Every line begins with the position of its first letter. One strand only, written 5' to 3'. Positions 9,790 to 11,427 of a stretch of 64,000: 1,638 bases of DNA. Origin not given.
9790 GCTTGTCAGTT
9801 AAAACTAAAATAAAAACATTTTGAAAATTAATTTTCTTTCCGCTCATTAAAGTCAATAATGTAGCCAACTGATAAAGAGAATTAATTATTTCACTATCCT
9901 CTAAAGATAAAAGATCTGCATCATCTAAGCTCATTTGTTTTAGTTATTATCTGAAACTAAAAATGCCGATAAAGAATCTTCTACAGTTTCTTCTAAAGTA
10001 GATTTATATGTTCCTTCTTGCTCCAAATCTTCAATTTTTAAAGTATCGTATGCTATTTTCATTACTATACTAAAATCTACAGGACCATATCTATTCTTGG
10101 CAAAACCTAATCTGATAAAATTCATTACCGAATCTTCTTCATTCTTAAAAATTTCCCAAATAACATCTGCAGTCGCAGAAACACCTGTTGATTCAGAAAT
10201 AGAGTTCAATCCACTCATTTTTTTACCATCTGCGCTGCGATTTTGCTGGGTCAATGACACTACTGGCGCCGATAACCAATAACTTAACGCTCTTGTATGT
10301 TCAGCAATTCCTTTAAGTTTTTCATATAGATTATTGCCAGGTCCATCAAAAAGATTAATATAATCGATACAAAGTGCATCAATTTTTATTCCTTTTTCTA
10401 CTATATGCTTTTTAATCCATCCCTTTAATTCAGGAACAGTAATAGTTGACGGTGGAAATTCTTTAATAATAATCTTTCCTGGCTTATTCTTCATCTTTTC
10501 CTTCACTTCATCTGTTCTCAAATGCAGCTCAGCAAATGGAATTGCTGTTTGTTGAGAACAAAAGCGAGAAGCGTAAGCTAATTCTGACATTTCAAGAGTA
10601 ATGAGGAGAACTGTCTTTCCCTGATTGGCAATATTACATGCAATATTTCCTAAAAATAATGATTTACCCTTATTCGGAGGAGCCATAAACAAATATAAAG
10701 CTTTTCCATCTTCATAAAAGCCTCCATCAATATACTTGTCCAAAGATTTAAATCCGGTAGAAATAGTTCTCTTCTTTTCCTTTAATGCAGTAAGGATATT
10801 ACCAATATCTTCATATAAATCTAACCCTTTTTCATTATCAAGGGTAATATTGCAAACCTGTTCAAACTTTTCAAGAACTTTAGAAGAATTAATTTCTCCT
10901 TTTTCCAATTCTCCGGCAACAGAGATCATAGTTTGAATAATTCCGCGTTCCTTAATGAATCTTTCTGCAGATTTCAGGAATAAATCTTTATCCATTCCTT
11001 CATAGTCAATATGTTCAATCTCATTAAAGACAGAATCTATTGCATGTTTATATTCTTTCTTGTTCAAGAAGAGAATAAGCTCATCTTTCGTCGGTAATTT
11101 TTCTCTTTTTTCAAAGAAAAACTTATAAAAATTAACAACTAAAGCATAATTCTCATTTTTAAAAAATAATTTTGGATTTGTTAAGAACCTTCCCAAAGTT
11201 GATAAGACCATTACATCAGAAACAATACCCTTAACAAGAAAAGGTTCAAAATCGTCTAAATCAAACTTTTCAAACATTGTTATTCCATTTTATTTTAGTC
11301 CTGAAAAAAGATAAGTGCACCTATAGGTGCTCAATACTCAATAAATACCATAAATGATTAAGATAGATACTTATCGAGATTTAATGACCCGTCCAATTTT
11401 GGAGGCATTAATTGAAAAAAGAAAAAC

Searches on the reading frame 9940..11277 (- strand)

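Call 88: search_protein_families(library=phrogs, proteins=[window:9940-11277:-], max_evalue=0.00001)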
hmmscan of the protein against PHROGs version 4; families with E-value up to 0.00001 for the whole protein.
window:9940-11277:- (445 aa): 3 families
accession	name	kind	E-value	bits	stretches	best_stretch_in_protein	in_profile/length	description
phrog_19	-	DNA, RNA and nucleotide metabolism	1.4e-60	206.9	1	38-425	189-588/621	DnaB-like replicative helicase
phrog_243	-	DNA, RNA and nucleotide metabolism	1.1e-18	68.2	1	176-421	22-271/273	DnaB-like replicative helicase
phrog_239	-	DNA, RNA and nucleotide metabolism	1e-17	65.4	1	153-431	325-612/801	DNA primase/helicase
